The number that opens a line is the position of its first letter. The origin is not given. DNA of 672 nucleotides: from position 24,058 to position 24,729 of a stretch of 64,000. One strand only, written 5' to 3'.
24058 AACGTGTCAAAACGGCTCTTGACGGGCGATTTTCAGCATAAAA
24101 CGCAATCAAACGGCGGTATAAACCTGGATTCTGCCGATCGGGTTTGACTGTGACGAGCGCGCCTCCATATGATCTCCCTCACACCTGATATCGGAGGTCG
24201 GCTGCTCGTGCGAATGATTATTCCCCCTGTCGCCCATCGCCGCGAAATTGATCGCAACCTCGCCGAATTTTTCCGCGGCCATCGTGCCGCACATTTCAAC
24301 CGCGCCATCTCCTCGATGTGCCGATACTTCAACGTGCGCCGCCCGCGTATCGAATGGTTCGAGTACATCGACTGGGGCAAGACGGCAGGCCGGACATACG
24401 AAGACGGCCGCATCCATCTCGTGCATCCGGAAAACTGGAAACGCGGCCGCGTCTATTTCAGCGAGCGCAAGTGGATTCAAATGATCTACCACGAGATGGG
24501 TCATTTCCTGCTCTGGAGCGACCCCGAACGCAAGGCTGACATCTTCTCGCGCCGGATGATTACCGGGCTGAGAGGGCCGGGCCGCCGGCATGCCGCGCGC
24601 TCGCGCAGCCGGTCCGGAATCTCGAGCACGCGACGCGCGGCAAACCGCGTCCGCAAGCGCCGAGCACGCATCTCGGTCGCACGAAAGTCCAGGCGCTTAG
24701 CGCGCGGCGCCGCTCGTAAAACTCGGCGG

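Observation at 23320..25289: Three-gene cluster of unknown function centred on a SprT-like zinc protease with an arginine-rich nucleic-acid-binding-type tail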

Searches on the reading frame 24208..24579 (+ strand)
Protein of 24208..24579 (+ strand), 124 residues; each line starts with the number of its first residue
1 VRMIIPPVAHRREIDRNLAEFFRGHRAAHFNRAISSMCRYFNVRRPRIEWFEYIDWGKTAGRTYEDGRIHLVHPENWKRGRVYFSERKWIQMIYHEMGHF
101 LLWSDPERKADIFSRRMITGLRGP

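Call 43: search_solved_structures(query=A6, max_evalue=10, show_alignments=3)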
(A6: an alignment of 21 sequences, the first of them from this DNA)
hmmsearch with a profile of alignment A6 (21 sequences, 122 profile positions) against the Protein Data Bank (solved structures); distinct sequences matched with E-value up to 10: 0.

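Call 51: search_protein_representatives(alignment_id=A6)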
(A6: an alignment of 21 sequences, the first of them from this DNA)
Query: 21 sequences, 122 profile positions. Proteins with E-value up to 0.001 (for the whole library): 153; up to 1e-10: 118; up to 1e-30: 28. The best 150 are listed.
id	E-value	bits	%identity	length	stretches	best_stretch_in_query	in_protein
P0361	4.4e-63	227.2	-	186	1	1-121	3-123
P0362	2.0e-62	225.0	-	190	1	1-121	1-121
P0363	1.9e-61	221.9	-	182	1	1-121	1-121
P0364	6.3e-56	204.1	-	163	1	1-120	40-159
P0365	3.7e-52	191.9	-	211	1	1-97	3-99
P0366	2.7e-51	189.1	-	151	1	8-121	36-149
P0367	2.3e-50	186.1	-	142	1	1-100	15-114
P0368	1.3e-49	183.7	-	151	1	1-120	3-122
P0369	1.1e-47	177.4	-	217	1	1-110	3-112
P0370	4.0e-44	166.0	-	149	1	1-102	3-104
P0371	9.3e-40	151.8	-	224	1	35-120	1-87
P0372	1.9e-39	150.8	-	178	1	27-119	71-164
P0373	6.3e-38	145.9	-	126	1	3-120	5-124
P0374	7.1e-37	142.5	-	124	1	36-117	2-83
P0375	3.7e-36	140.2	-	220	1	2-120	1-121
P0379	4.1e-34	133.6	-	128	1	3-115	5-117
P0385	3.4e-31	124.2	-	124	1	2-120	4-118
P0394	4.2e-29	117.4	-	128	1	1-121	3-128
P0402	2.4e-27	111.7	-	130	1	1-121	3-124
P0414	2.1e-22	95.8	-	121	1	2-119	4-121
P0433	4.9e-18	81.7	-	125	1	2-119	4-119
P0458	4.0e-14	69.1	-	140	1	1-116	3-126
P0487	8.3e-09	51.9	-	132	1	10-117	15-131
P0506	1.3e-04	38.3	-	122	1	4-116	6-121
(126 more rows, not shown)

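Call 54: list_cluster_members(proteins=[P0373, P0379, P0385, P0394, P0402, P0414, P0433, P0458, P0487, P0506])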
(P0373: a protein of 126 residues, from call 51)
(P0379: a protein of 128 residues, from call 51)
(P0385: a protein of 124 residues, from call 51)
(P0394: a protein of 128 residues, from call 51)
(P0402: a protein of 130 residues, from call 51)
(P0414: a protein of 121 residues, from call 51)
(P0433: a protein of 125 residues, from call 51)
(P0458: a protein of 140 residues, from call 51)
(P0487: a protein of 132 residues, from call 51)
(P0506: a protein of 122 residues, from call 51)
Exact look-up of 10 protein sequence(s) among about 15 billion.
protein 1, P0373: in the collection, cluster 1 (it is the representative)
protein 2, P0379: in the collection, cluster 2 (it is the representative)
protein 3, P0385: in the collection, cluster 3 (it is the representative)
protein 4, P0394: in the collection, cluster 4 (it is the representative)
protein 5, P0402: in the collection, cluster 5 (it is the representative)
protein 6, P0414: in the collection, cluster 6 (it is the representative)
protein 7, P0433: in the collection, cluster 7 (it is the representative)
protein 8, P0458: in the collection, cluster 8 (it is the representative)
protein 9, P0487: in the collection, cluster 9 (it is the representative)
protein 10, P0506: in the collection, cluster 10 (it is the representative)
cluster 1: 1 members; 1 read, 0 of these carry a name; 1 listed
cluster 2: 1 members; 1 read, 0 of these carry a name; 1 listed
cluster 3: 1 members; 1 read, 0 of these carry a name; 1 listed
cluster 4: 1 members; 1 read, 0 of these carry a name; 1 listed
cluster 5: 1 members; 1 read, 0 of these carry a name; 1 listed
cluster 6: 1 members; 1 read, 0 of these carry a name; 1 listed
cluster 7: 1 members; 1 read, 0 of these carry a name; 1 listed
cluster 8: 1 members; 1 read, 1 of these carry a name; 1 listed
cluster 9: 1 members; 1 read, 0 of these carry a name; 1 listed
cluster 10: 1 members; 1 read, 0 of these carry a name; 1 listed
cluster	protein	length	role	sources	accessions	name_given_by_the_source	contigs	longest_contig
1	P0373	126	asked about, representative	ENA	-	-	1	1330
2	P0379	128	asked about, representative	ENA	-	-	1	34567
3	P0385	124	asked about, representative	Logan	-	-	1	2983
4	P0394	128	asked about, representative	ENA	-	-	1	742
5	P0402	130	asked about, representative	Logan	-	-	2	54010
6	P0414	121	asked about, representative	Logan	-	-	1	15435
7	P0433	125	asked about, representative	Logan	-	-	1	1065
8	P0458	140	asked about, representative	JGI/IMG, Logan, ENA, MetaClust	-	\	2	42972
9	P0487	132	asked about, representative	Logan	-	-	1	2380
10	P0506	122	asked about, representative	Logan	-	-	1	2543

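Call 55: find_encoding_contigs(protein=P0402, flank=6000, max_places=3)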
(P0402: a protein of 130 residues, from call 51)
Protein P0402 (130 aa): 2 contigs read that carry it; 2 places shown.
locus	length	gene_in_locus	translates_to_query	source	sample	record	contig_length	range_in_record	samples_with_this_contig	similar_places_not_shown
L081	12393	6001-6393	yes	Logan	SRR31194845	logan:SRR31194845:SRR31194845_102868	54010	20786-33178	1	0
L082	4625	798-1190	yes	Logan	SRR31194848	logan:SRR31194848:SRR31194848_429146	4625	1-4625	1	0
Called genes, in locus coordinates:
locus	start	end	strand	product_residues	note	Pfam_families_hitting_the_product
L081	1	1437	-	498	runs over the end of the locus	PF04860:Phage_portal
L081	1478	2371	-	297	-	PF17289:Terminase_6C (weak)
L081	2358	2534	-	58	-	-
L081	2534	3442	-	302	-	-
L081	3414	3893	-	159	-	-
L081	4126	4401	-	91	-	-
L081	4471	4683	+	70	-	-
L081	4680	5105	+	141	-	PF05551:zf-His_Me_endon (faint), PF13392:HNH_3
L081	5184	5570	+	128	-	-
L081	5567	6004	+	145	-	-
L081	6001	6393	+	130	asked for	-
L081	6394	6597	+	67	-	-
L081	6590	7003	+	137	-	PF03330:DPBB_1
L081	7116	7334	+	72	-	-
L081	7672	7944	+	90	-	-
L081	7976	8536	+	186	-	PF09414:RNA_ligase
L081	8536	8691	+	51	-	-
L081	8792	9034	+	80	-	PF01381:HTH_3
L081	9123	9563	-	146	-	-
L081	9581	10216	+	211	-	-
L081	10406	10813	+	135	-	-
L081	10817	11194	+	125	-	PF24043:DUF7352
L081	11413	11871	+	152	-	-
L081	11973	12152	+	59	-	-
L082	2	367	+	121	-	?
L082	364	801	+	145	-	-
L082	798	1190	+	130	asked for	-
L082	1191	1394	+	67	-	-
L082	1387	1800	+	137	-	PF03330:DPBB_1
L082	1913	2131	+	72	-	-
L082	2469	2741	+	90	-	-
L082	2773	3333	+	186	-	PF09414:RNA_ligase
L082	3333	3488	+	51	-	-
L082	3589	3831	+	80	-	PF01381:HTH_3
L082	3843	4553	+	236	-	-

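Call 58: find_encoding_contigs(protein=P0379, flank=6000, max_places=2)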
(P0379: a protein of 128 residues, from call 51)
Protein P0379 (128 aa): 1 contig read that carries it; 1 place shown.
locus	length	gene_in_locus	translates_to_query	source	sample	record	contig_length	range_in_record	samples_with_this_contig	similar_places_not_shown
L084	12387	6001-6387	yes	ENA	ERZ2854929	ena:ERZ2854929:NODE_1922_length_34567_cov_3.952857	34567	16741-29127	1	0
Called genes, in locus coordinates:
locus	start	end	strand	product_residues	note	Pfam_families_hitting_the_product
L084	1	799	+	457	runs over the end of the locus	PF00772:DnaB, PF03796:DnaB_C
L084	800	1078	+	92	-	-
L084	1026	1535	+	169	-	-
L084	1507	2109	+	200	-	-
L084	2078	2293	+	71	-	-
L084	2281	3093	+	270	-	PF04404:ERF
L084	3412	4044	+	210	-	PF12705:PDDEXK_1 (faint)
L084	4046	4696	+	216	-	-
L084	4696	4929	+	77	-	-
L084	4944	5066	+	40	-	-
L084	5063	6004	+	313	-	PF01145:Band_7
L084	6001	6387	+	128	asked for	-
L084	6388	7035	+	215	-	-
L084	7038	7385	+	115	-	PF00436:SSB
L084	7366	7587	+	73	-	-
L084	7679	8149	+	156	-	-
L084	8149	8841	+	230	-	PF00092:VWA (weak)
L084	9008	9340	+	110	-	-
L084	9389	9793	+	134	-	PF00383:dCMP_cyt_deam_1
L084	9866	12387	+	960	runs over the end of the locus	PF17975:RNR_Alpha, PF02867:Ribonuc_red_lgC (faint), PF21995:RNR-II_ins_dom (weak)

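Call 59: find_encoding_contigs(protein=P0458, flank=6000, max_places=2)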
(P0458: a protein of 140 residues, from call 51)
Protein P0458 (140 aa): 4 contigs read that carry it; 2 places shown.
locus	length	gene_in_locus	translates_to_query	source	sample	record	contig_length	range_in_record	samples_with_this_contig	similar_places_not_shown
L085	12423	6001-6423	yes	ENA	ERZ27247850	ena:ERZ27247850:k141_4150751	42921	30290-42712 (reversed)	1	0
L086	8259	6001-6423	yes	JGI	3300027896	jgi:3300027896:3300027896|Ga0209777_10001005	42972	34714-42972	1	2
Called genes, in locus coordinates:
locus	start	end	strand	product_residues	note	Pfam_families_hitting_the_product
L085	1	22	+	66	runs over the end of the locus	-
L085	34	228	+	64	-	-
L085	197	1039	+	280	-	PF09250:Prim-Pol, PF01807:Zn_ribbon_DnaG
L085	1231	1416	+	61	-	-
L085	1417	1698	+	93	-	-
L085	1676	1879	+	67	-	-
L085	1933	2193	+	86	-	-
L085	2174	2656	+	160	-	-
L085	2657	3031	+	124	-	-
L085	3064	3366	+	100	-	-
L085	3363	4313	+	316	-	PF00291:PALP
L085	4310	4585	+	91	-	-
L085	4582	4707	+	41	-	-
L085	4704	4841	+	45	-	-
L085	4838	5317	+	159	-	-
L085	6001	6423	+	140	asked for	-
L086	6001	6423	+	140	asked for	-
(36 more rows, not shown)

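Call 60: find_encoding_contigs(protein=P0414, flank=6000, max_places=2)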
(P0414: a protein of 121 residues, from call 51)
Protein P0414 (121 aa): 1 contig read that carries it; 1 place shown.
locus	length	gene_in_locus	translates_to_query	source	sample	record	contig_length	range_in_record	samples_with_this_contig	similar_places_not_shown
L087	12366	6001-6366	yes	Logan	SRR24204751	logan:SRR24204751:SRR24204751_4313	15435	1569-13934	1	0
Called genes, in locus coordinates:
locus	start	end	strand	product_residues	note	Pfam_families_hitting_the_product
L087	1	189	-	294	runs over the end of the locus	-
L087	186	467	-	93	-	-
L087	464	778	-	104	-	-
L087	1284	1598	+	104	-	-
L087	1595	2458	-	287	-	PF22022:Phage_int_M (weak), PF00589:Phage_integrase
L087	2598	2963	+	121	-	-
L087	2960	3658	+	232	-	-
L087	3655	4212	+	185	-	-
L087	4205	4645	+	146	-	-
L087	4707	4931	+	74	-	-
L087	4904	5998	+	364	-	-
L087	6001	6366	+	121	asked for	-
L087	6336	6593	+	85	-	-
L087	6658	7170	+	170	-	-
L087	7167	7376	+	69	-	-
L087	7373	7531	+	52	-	-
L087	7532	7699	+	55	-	-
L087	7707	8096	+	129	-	-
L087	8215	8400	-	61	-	-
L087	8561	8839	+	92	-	-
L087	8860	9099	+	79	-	-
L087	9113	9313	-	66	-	-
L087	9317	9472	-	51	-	-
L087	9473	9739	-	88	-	-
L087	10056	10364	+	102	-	-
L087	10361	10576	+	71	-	-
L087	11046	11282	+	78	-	-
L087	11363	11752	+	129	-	-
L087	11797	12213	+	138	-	-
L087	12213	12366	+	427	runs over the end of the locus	PF03237:Terminase_6N, PF04466:Terminase_3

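Call 63: search_dna_similar(query=window:24208-24579:+, collection=phages, mode=protein, max_evalue=0.01)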
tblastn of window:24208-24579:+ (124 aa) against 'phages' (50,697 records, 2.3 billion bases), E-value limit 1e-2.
No match.

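Call 67: find_related_loci(query=A8, collection=viral_contigs, flank=5000)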
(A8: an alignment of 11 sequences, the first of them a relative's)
Query A8 (128 aa) in viral_contigs; peptide patterns used: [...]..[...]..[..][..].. (x = any residue, [..] = any of these).
41 stretches matched a pattern; 2 encode a relative of the query (tblastn E <= 1e-3); 2 distinct loci.
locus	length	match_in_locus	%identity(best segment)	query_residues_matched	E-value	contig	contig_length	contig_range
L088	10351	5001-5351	50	1-117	9e-37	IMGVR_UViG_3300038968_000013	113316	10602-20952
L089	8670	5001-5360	28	1-117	2e-15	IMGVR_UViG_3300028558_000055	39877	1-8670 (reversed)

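Call 86: search_protein_families(library=pfam, proteins=[L081:5567-6001:+, L087:2598-2960:+, L087:7707-8093:+, L084:6388-7032:+, L088:5360-5842:+, L081:6394-6594:+], max_evalue=0.1)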
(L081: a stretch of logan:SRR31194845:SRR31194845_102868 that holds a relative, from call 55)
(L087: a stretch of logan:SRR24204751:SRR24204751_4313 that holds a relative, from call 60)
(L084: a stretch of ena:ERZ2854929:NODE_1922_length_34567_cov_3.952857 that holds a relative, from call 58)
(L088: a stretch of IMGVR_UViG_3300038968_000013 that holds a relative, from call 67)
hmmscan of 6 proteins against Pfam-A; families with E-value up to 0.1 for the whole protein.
L081:5567-6001:+ (145 aa): 0 families

L087:2598-2960:+ (121 aa): 0 families

L087:7707-8093:+ (129 aa): 0 families

L084:6388-7032:+ (215 aa): 0 families

L088:5360-5842:+ (161 aa): 0 families

L081:6394-6594:+ (67 aa): 0 families

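Call 91: find_related_loci(query=A11, collection=metagenome_contigs, flank=8000)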
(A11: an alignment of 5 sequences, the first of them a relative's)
Query A11 (128 aa) in metagenome_contigs; peptide patterns used: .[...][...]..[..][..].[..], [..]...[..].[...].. (x = any residue, [..] = any of these).
600 stretches matched a pattern (row limit reached: there are more); 12 encode a relative of the query (tblastn E <= 1e-3); 12 distinct loci.
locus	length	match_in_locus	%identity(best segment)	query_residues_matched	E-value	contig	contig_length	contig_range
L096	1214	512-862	51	1-117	5e-40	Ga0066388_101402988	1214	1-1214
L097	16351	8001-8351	45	1-117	7e-37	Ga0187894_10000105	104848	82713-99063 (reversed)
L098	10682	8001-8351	46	1-117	2e-36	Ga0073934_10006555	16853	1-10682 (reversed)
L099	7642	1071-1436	45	1-122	1e-34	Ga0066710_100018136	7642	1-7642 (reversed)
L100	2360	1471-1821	48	1-117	2e-34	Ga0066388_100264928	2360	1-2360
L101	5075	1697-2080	41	1-128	4e-34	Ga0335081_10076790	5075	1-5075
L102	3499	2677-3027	46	1-117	2e-33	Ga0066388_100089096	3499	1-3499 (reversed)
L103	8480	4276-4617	44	1-114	7e-33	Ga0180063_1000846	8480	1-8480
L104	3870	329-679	44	1-117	5e-33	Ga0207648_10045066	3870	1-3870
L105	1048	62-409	40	1-118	6e-23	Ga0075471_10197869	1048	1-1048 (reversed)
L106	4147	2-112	62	81-117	5e-12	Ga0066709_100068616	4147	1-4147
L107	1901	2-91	60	85-114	1e-9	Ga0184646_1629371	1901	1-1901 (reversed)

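Call 94: list_cluster_members(proteins=[L097:8001-8375:+, L097:8387-8971:+, L097:917-3310:+, L097:4410-5882:+, L099:1071-1532:+, L099:1581-2399:-, L097:13696-15408:+, L097:5941-6855:+])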
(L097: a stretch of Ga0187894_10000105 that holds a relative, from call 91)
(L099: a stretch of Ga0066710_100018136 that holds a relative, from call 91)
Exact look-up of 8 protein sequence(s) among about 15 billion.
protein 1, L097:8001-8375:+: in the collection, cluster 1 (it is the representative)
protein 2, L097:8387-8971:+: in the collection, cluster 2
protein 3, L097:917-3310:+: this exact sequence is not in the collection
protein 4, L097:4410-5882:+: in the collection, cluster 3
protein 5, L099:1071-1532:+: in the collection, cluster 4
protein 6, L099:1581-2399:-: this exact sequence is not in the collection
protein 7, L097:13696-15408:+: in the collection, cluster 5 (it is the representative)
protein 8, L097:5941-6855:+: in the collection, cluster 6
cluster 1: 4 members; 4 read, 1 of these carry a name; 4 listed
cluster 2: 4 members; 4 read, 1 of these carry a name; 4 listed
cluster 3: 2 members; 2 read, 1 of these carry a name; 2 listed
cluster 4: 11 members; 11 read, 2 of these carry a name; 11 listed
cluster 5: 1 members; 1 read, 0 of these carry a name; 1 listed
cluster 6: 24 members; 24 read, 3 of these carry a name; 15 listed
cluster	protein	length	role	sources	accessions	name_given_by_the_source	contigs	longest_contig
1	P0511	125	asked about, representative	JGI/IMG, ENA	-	-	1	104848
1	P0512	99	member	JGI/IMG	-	hypothetical protein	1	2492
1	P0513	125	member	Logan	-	-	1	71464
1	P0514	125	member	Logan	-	-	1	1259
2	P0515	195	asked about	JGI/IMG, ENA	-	-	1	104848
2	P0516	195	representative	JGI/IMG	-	hypothetical protein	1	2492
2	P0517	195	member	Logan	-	-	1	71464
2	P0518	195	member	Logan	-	-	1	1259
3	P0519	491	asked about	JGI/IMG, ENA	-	-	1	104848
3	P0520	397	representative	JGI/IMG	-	predicted TIM-barrel fold metal-dependent hydrolase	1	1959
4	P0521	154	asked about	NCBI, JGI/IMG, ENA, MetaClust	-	hypothetical protein | \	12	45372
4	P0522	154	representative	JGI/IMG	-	-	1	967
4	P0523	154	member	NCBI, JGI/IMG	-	hypothetical protein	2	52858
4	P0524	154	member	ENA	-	-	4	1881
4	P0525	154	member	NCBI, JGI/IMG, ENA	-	-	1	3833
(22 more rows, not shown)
